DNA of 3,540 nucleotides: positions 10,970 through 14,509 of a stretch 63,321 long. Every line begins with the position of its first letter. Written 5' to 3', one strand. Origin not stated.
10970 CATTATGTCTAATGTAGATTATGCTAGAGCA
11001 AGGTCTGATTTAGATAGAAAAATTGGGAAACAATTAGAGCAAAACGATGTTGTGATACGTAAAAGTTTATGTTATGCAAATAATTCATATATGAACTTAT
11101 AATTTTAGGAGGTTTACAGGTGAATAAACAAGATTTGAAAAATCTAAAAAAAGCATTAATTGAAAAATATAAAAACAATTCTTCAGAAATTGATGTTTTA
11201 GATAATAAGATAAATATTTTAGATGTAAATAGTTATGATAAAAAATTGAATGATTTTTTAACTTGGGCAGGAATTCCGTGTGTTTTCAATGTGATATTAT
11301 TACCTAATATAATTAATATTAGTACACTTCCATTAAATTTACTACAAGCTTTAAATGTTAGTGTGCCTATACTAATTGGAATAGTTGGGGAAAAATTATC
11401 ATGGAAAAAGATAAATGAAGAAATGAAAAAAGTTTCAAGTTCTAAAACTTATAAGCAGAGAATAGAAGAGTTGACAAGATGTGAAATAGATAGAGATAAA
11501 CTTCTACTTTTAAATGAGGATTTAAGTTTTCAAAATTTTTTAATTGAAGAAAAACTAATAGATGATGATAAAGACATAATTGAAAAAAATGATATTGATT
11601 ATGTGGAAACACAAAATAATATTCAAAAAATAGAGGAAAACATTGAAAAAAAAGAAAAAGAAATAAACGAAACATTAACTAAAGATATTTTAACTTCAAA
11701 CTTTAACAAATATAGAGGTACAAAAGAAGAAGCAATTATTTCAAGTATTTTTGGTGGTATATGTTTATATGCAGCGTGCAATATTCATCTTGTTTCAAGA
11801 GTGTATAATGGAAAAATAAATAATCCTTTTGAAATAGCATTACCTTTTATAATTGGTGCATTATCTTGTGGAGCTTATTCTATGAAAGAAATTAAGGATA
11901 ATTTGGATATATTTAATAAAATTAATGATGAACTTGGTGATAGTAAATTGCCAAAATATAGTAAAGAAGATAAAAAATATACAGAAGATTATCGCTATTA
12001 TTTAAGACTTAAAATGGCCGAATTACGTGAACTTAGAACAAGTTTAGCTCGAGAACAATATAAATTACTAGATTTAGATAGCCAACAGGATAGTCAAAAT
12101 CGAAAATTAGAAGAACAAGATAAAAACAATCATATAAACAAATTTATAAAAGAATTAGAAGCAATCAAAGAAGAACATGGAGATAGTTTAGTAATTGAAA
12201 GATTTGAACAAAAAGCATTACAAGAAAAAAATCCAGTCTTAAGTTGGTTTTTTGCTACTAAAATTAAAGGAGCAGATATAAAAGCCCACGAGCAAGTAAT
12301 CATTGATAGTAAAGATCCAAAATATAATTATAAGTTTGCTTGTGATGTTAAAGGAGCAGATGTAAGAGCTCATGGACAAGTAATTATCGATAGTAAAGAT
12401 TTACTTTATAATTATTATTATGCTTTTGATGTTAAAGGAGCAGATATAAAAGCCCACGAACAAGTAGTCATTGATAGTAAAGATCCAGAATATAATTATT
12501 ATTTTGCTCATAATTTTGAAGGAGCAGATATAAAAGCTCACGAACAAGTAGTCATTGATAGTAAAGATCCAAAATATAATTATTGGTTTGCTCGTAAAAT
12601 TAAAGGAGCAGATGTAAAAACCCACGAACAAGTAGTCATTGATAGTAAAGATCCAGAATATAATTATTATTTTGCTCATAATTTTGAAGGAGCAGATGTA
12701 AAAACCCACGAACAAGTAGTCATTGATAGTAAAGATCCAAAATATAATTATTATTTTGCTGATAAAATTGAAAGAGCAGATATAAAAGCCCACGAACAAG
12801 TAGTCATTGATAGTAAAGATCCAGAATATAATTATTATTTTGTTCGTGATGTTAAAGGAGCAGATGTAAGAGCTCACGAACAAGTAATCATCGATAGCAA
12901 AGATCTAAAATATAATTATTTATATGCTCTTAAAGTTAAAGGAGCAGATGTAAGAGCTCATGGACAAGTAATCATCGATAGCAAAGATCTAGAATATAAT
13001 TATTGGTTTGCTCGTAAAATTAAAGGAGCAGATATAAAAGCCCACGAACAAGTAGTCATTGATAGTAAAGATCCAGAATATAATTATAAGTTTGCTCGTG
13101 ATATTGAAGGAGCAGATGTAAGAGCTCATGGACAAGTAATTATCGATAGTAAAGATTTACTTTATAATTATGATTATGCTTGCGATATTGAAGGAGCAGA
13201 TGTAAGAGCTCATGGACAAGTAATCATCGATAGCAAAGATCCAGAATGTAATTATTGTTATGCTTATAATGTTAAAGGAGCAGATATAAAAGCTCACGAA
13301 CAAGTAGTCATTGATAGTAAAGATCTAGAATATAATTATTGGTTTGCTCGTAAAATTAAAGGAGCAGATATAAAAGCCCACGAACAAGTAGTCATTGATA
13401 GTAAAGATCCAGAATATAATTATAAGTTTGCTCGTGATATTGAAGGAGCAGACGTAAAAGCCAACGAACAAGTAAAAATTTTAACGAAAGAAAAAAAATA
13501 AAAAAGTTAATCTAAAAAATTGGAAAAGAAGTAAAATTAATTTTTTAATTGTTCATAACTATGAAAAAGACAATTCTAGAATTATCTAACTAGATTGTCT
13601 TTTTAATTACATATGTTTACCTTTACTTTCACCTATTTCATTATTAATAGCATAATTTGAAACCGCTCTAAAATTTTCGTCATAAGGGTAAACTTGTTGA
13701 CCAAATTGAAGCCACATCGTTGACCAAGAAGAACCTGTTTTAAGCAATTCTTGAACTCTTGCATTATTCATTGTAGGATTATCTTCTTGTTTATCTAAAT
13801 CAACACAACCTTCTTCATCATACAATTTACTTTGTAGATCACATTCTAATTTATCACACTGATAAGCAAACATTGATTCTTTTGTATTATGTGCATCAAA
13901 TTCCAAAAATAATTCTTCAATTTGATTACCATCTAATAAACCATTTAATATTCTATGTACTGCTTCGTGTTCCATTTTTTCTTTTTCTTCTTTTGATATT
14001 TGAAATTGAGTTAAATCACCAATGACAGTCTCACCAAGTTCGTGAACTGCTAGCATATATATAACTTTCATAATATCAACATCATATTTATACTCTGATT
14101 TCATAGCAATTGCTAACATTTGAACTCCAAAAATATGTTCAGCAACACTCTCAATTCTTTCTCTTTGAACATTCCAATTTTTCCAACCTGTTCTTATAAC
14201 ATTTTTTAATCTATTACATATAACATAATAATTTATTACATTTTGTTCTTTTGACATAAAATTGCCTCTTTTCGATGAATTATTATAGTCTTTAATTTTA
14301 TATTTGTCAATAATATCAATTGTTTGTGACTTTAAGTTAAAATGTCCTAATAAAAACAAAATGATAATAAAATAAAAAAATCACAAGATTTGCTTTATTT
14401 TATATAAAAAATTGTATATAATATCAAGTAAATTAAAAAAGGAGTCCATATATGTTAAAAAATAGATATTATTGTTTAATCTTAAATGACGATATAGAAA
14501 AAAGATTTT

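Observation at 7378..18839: Expanded family of 28-residue tandem-repeat proteins with conserved caps and position-specific hypervariability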

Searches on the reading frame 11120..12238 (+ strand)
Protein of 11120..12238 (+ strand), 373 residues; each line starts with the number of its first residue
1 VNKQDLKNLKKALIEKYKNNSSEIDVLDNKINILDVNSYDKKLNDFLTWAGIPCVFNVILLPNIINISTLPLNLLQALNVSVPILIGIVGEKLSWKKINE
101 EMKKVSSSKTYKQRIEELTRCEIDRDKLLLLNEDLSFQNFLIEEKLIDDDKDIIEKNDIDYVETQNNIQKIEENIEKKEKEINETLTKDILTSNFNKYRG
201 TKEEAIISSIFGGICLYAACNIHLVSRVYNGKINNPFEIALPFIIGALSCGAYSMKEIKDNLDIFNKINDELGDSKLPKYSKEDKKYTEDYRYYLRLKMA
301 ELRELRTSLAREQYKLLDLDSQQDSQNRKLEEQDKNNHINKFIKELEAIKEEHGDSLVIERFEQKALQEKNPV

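Call 61: find_homologous_proteins(query=window:11120-12238:+, max_evalue=0.001)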
Query window:11120-12238:+ (373 aa): 2 proteins with E <= 0.001 among 8000 candidates.
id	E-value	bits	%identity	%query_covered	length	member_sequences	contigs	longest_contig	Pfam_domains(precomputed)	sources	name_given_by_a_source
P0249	5.3e-234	794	100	100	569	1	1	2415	-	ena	-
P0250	1.2e-144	500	69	96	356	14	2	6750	-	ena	-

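Call 62: find_encoding_contigs(protein=P0250, flank=10000, max_places=4)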
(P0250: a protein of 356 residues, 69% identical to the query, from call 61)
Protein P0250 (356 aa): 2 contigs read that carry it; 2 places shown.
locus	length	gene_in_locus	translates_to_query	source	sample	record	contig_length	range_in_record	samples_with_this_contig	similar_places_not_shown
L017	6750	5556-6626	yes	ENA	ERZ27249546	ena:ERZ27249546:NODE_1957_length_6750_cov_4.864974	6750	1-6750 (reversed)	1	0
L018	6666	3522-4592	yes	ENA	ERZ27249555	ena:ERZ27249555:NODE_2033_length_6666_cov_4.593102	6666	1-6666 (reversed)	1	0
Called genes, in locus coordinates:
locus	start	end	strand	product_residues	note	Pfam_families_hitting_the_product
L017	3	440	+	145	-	?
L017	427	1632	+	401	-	PF02687:FtsX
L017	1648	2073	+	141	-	-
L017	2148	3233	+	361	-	-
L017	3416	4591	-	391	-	PF07690:MFS_1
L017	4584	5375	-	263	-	PF00702:Hydrolase (faint), PF05116:S6PP, PF08282:Hydrolase_3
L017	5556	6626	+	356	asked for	-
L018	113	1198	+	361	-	-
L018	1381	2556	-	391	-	PF07690:MFS_1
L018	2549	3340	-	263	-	PF00702:Hydrolase (faint), PF05116:S6PP, PF08282:Hydrolase_3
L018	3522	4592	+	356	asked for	-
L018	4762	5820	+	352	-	PF00535:Glycos_transf_2, PF10111:Glyco_tranf_2_2, PF13641:Glyco_tranf_2_3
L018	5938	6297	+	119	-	-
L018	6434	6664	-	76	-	?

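Call 63: find_encoding_contigs(protein=P0249, flank=10000, max_places=3)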
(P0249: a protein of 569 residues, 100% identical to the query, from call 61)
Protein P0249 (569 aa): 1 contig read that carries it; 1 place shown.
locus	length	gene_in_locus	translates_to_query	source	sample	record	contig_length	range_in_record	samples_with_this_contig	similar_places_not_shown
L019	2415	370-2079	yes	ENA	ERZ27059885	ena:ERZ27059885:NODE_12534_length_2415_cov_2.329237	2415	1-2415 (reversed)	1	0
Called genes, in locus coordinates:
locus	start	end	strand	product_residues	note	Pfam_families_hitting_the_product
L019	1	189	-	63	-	?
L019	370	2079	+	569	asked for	-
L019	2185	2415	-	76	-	?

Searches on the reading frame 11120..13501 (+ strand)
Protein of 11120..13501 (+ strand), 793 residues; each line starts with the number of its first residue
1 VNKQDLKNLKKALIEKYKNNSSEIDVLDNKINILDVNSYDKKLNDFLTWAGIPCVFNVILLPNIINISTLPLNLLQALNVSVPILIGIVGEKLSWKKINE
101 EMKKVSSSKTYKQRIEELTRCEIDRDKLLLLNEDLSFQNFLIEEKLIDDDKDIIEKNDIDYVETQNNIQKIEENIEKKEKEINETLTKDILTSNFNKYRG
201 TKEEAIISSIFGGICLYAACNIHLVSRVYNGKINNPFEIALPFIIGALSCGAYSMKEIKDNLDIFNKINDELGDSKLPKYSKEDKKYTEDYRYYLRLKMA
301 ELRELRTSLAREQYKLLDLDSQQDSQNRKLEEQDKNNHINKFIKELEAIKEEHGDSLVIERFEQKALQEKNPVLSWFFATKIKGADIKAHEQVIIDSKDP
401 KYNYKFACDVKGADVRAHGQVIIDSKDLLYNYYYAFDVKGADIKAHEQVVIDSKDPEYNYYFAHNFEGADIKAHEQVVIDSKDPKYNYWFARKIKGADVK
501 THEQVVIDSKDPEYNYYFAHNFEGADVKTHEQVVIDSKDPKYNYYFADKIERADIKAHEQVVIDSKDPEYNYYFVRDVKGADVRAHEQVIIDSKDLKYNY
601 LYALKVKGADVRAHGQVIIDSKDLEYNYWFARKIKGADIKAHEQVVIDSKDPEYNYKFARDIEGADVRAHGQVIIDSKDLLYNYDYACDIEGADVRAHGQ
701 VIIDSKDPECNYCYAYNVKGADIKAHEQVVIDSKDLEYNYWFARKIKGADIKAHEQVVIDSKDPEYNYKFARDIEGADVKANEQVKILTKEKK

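Call 3: search_protein_families(library=pfam, proteins=[window:11120-13501:+], max_evalue=1)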
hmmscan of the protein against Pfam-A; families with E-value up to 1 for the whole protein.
window:11120-13501:+ (793 aa): 8 families
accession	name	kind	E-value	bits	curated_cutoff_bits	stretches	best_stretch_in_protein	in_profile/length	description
PF19201.5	DUF5873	-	0.001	20.1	32.6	0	427-463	19-55/109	Family of unknown function (DUF5873)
PF16450.11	Prot_ATP_ID_OB_C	-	0.037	14.3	23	0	533-566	14-47/56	Proteasomal ATPase OB C-terminal domain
PF02553.20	CbiN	-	0.2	12.1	25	0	464-491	22-47/67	Cobalt transport protein component CbiN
PF08846.15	DUF1816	-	0.25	11.8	27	0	533-556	10-33/65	Domain of unknown function (DUF1816)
PF04432.18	FrhB_FdhB_C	-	0.3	11.4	23.3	1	656-753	56-134/150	Coenzyme F420 hydrogenase/dehydrogenase, beta subunit C terminus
PF09060.15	L27_N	-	0.36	11.3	25.4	1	301-324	1-24/48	L27_N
PF22112.2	OmcA-like_N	-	0.38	11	27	0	481-536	83-136/167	OmcA-like N-terminal domain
PF11638.13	DnaA_N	-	0.71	10.1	24.6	0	95-130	4-40/65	DnaA N-terminal domain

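Call 4: search_protein_families(library=ncbifam, proteins=[window:11120-13501:+], max_evalue=1)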
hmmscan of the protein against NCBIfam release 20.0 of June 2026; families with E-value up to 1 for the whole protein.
window:11120-13501:+ (793 aa): 1 family
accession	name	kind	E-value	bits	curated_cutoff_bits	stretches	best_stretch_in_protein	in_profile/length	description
NF007898.0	PRK10604.1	equivalog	0.071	12.3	478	1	303-394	221-302/433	two-component system sensor histidine kinase RstB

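Call 16: search_protein_families(library=phrogs, proteins=[window:11120-13501:+], max_evalue=0.01)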
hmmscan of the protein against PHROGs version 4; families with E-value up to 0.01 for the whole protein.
window:11120-13501:+ (793 aa): 5 families
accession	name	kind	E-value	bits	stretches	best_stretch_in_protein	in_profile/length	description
phrog_24125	-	unknown function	1.2e-06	29.4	0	658-677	4-23/108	-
phrog_4542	-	tail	0.0014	19.1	0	390-417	15-42/214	tail tube protein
phrog_36680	-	unknown function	0.0017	19.1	0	380-408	63-91/116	-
phrog_11939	-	unknown function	0.003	18.6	0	546-584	22-59/72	-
phrog_18326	-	unknown function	0.0042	17.7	0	617-638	42-63/203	-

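Call 17: search_protein_families(library=padloc, proteins=[window:11120-13501:+], max_evalue=0.01)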
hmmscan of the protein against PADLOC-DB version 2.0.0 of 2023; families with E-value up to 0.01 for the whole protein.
window:11120-13501:+ (793 aa): 0 families

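Call 20: list_cluster_members(proteins=[P0114, P0005, P0030, P0065, window:8674-10083:+, window:11120-13501:+, P0108, P0043])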
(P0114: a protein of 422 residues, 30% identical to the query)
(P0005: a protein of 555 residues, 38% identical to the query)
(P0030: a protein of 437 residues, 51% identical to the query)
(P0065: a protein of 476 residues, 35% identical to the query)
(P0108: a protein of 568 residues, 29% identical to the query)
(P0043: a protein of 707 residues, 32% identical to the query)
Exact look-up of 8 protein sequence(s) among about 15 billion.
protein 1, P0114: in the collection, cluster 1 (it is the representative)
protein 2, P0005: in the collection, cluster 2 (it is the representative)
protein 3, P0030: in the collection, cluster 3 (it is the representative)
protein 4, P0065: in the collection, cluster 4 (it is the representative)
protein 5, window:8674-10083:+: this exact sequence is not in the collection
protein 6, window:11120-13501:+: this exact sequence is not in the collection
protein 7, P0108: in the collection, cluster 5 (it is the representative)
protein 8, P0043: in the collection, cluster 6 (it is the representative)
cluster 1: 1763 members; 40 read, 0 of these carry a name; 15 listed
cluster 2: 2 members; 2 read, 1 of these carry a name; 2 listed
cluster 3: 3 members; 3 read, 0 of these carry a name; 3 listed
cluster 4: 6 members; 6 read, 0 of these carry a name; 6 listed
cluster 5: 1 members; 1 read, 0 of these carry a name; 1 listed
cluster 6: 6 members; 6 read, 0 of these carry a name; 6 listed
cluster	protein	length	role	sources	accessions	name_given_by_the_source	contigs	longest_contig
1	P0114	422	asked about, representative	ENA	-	-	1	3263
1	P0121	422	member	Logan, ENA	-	-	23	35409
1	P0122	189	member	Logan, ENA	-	-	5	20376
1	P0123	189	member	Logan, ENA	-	-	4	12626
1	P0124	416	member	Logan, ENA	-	-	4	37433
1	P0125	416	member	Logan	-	-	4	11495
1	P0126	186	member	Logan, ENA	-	-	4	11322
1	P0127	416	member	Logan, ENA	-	-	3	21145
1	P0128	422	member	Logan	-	-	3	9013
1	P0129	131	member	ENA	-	-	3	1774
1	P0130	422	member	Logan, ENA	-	-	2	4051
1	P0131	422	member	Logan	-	-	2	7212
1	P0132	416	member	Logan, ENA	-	-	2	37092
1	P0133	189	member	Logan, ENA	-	-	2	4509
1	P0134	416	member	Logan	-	-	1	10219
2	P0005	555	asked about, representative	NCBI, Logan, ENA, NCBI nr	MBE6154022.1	MAG: hypothetical protein E7163_00385 [Firmicutes bacterium] | hypothetical protein [Bacillota bacterium]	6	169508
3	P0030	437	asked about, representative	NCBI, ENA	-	-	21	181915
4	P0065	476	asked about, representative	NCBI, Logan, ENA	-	-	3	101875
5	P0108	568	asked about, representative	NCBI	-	-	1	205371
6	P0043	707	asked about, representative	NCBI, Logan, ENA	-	-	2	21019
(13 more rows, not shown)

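Call 96: predict_structure(alignment_id=A7)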
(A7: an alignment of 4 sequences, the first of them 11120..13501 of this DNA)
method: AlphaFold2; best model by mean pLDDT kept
length: 793 residues; sequences in the alignment: 4
mean_pLDDT: 56.2   pTM: 0.52
mean pLDDT of the five models: 56.2, 54.5, 54.4, 54.3, 53.9
residues with pLDDT >= 90: 106; 70-90: 169; 50-70: 158; < 50: 360
segments of 3 or more residues with pLDDT < 50: 1-159, 182-300, 323-377, 399-403, 739-741, 767-770, 791-793
pLDDT, mean of each block of 10 residues (from residue 1): 37 41 31 26 27 21 25 25 23 31 32 26 26 26 26 37 64 60 39 30 29 28 30 31 28 30 37 34 33 41 49 52 42 35 32 29 28 42 74 67 61 83 65 73 89 62 82 88 64 87 84 69 89 82 77 92 75 82 94 73 87 93 66 88 87 57 90 77 62 92 67 67 92 60 72 88 53 75 78 36
secondary structure, 60 per line:
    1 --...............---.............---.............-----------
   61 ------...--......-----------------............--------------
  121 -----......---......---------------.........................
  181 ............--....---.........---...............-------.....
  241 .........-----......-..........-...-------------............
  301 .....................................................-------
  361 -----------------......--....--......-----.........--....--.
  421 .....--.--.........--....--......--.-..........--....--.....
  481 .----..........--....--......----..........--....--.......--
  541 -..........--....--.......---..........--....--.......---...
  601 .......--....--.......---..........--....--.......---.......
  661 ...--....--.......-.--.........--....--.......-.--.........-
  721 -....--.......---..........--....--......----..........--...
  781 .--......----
elements in order (helices of 4 or more, strands of 3 or more residues): H3-17 H21-33 H37-49 H72-77 H95-106 H126-131 H135-140 H156-192 H195-198 H202-210 H214-228 H236-249 H255-260 H262-271 H289-353 E378-383 E386-389 E392-397 E403-411 E414-417 E420-425 E431-439 E442-445 E448-453 E458-467 E470-473 E476-481 E486-495 E498-501 E504-509 E514-523 E526-529 E532-538 E542-551 E554-557 E560-566 E570-579 E582-585 E588-594 E598-607 E610-613 E616-622 E626-635 E638-641 E644-650 E654-663 E666-669 E672-678 E683-691 E694-697 E700-706 E711-719 E722-725 E728-734 E738-747 E750-753 E756-761 E766-775 E778-781 E784-789
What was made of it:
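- On Alpha-solenoid (ARM/HEAT-like) structural class: This rests on prediction only; C's shallow-alignment model disagrees (call 96).
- AF2 with a 4-sequence alignment modelled C's array as beta strands (pLDDT about 55-94, call 96). AF2 models C's array as three strands per unit (call 96).
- Tried and rejected: AF2 of full-length C with 4 sequences gave a low-confidence model (call 96) that I do not trust for the N-terminal part.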

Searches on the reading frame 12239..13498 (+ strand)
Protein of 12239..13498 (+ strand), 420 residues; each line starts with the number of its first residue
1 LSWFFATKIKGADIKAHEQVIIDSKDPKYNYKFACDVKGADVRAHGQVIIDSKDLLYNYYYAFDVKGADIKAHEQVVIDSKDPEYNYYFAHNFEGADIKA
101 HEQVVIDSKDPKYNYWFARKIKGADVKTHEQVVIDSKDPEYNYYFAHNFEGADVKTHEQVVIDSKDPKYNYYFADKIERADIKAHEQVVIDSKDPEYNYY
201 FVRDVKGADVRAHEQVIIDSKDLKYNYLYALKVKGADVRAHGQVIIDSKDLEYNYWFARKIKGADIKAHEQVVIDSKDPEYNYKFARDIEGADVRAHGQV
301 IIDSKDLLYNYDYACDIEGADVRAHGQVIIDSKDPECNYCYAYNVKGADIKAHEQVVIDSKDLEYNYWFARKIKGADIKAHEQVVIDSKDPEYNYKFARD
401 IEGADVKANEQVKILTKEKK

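Call 91: find_homologous_proteins(query=window:12239-13498:+, max_evalue=0.001)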
Query window:12239-13498:+ (420 aa): 183 proteins with E <= 0.001 among 8000 candidates; the best 120 are listed.
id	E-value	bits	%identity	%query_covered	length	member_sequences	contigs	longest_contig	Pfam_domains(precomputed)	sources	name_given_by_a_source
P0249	6.1e-111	389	84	46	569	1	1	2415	-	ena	-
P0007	6.2e-73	264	38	77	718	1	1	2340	-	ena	-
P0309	9.1e-62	227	49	51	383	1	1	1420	PF00334.25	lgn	-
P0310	3.7e-61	225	51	55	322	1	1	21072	-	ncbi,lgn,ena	-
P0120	3.2e-59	219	42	63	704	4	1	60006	PF07728.21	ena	-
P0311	5.5e-59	218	47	60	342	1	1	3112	-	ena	-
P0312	1.0e-57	214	42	63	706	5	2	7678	PF07728.21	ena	-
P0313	3.6e-55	206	43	64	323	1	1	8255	-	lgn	-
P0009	4.3e-55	205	36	75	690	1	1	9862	-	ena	-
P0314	1.1e-52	197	44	54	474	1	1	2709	-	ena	-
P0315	4.1e-52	195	44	54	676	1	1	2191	PF07728.21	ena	-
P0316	8.3e-52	195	52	45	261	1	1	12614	-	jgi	-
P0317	2.0e-51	193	48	49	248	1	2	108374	-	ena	-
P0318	1.7e-50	190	54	42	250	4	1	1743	-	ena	-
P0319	1.8e-50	190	43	56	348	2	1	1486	-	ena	-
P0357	3.0e-39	153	39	48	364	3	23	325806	PF00334.25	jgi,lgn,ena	-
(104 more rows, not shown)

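Call 93: find_encoding_contigs(protein=P0357, flank=7000, max_places=1)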
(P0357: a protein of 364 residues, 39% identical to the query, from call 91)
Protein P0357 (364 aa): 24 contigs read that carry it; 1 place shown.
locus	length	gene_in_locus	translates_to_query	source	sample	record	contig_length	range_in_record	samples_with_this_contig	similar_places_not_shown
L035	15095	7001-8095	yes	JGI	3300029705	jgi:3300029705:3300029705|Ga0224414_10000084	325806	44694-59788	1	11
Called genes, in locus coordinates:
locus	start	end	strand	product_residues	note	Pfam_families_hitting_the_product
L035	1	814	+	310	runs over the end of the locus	PF03851:UvdE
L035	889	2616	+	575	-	PF01807:Zn_ribbon_DnaG, PF08275:DNAG_N, PF01751:Toprim, PF13362:Toprim_3, PF13662:Toprim_4, PF13155:Toprim_2, PF10410:DnaB_bind (weak)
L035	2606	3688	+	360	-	PF03979:Sigma70_r1_1, PF00140:Sigma70_r1_2, PF04542:Sigma70_r2, PF04539:Sigma70_r3, PF04545:Sigma70_r4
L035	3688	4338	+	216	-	PF06325:PrmA (weak), PF12847:Methyltransf_18, PF04816:TrmK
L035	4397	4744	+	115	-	PF00312:Ribosomal_S15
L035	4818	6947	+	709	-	PF01138:RNase_PH, PF03725:RNase_PH_C, PF03726:PNPase, PF01138:RNase_PH, PF03725:RNase_PH_C (weak), PF00575:S1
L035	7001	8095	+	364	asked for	PF00334:NDK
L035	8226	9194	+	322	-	PF01210:NAD_Gly3P_dh_N, PF02558:ApbA (weak), PF03807:F420_oxidored, PF07479:NAD_Gly3P_dh_C, PF20618:GPD_NAD_C_bact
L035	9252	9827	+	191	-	PF19368:WHD_AraR, PF21906:WHD_NrtR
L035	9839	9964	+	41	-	-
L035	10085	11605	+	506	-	PF00884:Sulfatase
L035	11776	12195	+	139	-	PF00164:Ribosom_S12_S23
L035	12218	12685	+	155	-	PF00177:Ribosomal_S7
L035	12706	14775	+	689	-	PF00009:GTP_EFTU, PF03144:GTP_EFTU_D2, PF22042:EF-G_D2, PF14492:EFG_III, PF16658:RF3_C, PF03764:EFG_IV, PF00679:EFG_C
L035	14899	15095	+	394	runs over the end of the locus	PF00009:GTP_EFTU, PF03144:GTP_EFTU_D2, PF03143:GTP_EFTU_D3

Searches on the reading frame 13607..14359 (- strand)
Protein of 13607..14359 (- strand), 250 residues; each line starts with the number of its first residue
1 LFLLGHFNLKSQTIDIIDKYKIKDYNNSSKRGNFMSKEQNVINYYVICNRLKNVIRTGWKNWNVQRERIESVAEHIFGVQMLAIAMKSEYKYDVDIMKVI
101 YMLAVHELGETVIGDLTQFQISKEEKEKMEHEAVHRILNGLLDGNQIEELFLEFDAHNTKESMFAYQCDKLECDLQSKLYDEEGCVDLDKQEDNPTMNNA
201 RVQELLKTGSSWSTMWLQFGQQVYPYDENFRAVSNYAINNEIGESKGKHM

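Call 12: search_protein_families(library=pfam, proteins=[window:13607-14359:-], max_evalue=0.01)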
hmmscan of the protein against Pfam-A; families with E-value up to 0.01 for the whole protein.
window:13607-14359:- (250 aa): 2 families
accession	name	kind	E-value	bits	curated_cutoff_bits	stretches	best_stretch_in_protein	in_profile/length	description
PF13023.12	HD_3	-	3.5e-28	99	22.5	1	48-187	1-141/165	HD domain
PF12917.13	YfbR-like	-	1.2e-06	28.8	25.9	1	43-143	1-106/182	5'-deoxynucleotidase YfbR-like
